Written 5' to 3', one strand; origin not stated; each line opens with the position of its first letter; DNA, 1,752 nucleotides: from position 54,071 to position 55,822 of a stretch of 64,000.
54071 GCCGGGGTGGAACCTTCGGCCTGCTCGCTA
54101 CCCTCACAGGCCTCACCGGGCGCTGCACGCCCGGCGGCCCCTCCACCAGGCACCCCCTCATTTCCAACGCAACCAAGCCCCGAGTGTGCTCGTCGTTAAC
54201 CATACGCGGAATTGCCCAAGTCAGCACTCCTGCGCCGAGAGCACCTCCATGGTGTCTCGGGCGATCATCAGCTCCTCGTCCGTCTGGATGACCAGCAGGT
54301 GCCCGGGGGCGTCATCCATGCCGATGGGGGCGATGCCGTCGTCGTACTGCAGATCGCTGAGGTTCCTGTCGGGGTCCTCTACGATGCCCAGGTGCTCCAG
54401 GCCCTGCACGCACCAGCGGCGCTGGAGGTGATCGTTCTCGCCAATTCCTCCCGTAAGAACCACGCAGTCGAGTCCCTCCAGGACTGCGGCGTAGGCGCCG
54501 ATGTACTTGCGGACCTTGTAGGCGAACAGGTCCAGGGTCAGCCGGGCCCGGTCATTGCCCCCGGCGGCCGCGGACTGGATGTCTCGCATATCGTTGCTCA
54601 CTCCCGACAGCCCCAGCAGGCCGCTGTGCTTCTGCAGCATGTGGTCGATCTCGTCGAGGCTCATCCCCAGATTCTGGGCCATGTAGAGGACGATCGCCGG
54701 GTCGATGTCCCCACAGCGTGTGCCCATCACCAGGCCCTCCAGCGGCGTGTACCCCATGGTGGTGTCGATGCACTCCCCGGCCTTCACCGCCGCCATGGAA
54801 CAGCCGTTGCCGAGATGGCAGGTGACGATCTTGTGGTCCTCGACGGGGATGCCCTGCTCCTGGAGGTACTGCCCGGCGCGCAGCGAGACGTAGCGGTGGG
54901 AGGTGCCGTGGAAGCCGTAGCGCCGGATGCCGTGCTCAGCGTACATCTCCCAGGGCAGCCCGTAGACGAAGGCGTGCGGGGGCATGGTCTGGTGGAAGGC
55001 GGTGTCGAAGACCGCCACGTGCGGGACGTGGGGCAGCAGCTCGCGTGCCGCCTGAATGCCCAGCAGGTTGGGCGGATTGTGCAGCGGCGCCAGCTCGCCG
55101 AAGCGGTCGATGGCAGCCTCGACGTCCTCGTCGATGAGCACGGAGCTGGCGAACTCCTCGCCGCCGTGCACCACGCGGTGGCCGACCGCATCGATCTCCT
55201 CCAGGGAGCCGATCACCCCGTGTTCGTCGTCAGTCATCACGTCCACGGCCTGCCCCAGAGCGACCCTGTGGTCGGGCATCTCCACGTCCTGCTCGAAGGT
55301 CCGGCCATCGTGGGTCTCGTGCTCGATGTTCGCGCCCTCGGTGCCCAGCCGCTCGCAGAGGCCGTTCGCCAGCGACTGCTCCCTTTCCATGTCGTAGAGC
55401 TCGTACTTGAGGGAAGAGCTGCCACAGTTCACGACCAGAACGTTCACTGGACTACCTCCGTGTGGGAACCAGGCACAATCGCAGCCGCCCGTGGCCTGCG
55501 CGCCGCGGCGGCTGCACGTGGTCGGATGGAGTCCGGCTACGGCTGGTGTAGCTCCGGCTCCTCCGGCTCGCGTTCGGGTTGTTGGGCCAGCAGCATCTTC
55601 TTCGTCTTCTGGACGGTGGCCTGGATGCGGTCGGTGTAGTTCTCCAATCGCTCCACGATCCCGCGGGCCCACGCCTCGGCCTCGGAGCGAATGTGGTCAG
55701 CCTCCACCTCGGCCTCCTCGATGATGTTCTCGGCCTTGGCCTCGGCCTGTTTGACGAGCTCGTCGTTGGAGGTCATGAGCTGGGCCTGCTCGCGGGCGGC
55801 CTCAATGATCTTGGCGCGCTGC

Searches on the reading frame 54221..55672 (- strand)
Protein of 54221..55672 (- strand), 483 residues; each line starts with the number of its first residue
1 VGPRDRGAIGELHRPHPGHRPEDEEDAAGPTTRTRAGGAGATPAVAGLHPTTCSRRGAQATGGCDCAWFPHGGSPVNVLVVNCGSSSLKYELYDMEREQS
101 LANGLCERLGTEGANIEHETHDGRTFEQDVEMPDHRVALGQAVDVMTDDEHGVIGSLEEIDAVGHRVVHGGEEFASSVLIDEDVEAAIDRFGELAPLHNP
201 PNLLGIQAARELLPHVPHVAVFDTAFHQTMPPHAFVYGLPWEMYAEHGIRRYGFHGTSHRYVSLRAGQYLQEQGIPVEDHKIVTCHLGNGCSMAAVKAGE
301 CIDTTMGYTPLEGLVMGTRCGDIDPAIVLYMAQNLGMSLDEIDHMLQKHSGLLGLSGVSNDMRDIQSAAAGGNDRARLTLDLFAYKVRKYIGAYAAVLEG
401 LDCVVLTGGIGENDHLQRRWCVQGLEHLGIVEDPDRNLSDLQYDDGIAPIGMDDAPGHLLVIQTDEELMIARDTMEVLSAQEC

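Call 27: search_protein_families(library=pfam, proteins=[window:54221-55672:-], max_evalue=0.001)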
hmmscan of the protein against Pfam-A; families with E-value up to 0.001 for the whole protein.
window:54221-55672:- (483 aa): 1 family
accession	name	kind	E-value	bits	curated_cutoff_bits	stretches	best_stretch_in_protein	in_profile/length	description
PF00871.23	Acetate_kinase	-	4.4e-148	493.6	22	1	78-472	2-392/392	Acetokinase family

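Call 46: find_homologous_proteins(query=window:54221-55672:-, max_evalue=1e-50)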
Query window:54221-55672:- (483 aa): 8000 proteins with E <= 1e-50 among 8000 candidates; the best 120 are listed.
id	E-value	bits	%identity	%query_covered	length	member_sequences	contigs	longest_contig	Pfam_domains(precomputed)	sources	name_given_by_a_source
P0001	2.1e-275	932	100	84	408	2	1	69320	PF00871.24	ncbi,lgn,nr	ncbi:MAG: acetate kinase [Armatimonadota bacterium]|nr:acetate kinase [Armatimonadota bacterium]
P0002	9.1e-229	778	83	84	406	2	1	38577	PF00871.24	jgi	-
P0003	2.0e-225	767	82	84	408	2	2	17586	PF00871.24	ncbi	-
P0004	1.2e-220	752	80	84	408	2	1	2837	PF00871.24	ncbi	-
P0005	2.8e-219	747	82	84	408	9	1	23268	PF00871.24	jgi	-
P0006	6.5e-217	739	79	84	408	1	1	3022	PF00871.24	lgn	-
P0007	9.8e-217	739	78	84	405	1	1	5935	PF00871.24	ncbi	-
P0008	1.8e-216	738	80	84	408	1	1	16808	PF00871.24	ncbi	-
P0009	3.7e-216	737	80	84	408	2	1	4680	PF00871.24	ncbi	-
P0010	2.7e-213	727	78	84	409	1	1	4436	PF00871.24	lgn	-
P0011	2.2e-211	721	76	84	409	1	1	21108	PF00871.24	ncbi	ncbi:MAG: acetate/propionate family kinase [Armatimonadota bacterium]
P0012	3.6e-211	720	77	84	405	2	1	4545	PF00871.24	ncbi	ncbi:MAG: acetate/propionate family kinase [Armatimonadota bacterium]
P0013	5.2e-211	720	77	83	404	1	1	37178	PF00871.24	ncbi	-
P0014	8.6e-211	719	78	83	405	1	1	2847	PF00871.24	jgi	jgi:acetate kinase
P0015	9.6e-210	716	76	83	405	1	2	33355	PF00871.24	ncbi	ncbi:MAG: acetate kinase [Armatimonadota bacterium]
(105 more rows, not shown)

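Call 47: find_encoding_contigs(protein=P0002, flank=4000, max_places=1)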
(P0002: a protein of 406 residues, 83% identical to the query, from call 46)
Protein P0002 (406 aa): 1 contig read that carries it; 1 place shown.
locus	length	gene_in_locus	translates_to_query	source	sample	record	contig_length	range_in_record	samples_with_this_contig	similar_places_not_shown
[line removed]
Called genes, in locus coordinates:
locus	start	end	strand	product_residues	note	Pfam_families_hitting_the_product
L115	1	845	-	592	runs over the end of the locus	PF00343:Phosphorylase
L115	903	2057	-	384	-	PF01208:URO-D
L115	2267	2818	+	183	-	PF03602:Cons_hypoth95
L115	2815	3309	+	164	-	PF01467:CTP_transf_like, PF08218:Citrate_ly_lig (faint)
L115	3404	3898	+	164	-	-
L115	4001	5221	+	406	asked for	PF00871:Acetate_kinase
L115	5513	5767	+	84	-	PF00499:Oxidored_q3 (weak), PF13244:MbhD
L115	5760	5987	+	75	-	-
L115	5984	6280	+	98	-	PF00420:Oxidored_q2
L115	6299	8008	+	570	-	?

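Call 48: find_encoding_contigs(protein=P0003, flank=4000, max_places=1)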
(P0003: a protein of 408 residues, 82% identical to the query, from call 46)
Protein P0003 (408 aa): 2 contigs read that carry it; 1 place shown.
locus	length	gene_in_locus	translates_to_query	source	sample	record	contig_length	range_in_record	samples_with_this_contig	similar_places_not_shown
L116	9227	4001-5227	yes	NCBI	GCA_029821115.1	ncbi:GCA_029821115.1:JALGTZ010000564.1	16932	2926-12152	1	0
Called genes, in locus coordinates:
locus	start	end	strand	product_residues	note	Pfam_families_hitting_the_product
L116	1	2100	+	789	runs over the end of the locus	PF17191:RecG_wedge, PF00270:DEAD, PF04851:ResIII (faint), PF00271:Helicase_C, PF19833:RecG_dom3_C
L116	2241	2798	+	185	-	PF03602:Cons_hypoth95, PF05175:MTS (weak)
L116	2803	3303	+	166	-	PF01467:CTP_transf_like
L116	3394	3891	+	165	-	-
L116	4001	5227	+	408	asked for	PF00871:Acetate_kinase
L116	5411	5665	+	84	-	PF00499:Oxidored_q3 (weak), PF13244:MbhD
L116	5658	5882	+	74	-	-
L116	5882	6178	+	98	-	PF00420:Oxidored_q2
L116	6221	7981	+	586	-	PF00361:Proton_antipo_M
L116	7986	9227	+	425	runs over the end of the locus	PF00361:Proton_antipo_M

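Call 49: find_encoding_contigs(protein=P0005, flank=4000, max_places=1)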
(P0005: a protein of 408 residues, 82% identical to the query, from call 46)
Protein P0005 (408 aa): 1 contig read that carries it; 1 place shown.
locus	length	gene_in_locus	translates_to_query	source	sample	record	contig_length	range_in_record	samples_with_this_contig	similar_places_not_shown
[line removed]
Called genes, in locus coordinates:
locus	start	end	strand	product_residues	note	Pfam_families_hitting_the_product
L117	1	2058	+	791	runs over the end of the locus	PF17191:RecG_wedge, PF00270:DEAD, PF04851:ResIII (weak), PF00271:Helicase_C, PF19833:RecG_dom3_C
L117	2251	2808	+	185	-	PF03602:Cons_hypoth95, PF05175:MTS (weak)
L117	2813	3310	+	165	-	PF01467:CTP_transf_like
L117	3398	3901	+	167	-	-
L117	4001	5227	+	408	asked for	PF00871:Acetate_kinase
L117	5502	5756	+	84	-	PF13244:MbhD (weak), PF00499:Oxidored_q3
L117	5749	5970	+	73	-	-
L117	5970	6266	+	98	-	PF00420:Oxidored_q2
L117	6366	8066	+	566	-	PF00361:Proton_antipo_M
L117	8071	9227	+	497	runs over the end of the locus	PF00361:Proton_antipo_M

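Call 50: find_encoding_contigs(protein=P0008, flank=4000, max_places=1)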
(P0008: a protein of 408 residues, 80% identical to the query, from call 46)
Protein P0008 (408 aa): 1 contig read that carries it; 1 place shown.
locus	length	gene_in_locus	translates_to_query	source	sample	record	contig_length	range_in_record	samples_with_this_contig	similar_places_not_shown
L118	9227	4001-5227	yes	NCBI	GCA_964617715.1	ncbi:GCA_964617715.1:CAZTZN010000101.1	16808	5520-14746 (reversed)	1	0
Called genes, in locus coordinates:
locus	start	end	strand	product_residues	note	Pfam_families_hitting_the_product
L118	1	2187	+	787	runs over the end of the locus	PF17191:RecG_wedge, PF00270:DEAD, PF04851:ResIII (weak), PF07517:SecA_DEAD (faint), PF00271:Helicase_C, PF19833:RecG_dom3_C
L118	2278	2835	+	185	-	PF03602:Cons_hypoth95, PF05175:MTS (weak)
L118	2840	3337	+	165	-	PF01467:CTP_transf_like, PF08218:Citrate_ly_lig (faint)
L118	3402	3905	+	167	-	-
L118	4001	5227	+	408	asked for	PF00871:Acetate_kinase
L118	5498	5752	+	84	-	PF13244:MbhD (weak), PF00499:Oxidored_q3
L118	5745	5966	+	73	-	-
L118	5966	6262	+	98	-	PF00420:Oxidored_q2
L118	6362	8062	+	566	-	PF00361:Proton_antipo_M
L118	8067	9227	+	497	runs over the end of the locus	PF00361:Proton_antipo_M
